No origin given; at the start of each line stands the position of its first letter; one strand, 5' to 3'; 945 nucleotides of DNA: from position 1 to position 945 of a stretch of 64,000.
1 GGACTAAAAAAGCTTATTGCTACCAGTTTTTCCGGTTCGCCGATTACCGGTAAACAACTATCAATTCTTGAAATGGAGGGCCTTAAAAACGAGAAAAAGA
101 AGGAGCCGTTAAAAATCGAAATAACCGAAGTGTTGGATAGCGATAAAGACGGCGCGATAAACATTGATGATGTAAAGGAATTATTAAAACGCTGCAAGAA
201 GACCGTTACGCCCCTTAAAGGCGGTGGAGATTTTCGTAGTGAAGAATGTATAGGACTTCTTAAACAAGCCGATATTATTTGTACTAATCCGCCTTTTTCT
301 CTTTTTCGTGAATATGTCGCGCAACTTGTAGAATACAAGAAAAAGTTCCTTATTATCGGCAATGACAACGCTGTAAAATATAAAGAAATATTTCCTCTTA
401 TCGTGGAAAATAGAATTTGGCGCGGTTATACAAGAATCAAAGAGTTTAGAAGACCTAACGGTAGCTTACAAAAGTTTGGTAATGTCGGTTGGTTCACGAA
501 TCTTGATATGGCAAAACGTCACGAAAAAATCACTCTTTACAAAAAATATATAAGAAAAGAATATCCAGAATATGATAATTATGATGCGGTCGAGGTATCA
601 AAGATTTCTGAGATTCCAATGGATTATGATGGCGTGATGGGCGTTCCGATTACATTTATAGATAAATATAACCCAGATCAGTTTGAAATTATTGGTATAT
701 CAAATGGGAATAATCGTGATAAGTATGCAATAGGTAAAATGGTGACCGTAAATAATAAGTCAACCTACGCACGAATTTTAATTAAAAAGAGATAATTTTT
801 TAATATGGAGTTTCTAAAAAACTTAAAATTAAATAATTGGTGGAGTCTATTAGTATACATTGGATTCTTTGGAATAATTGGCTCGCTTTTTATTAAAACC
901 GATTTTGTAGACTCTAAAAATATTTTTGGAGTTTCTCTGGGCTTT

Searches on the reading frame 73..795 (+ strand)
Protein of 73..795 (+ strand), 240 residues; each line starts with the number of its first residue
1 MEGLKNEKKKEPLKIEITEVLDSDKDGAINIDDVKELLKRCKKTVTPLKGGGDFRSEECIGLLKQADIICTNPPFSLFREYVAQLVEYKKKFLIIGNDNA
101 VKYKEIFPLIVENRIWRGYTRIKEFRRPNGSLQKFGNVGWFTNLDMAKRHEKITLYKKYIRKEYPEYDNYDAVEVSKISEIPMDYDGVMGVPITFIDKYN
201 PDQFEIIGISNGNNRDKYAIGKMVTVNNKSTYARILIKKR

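Call 114: search_protein_families(library=pfam, proteins=[window:73-795:+], max_evalue=0.001)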
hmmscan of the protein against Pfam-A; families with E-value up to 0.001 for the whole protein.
window:73-795:+ (240 aa): 1 family
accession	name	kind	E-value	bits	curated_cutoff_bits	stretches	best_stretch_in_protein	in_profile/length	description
PF13651.11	EcoRI_methylase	-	8.3e-87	292.1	26.4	1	4-239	86-344/345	Adenine-specific methyltransferase EcoRI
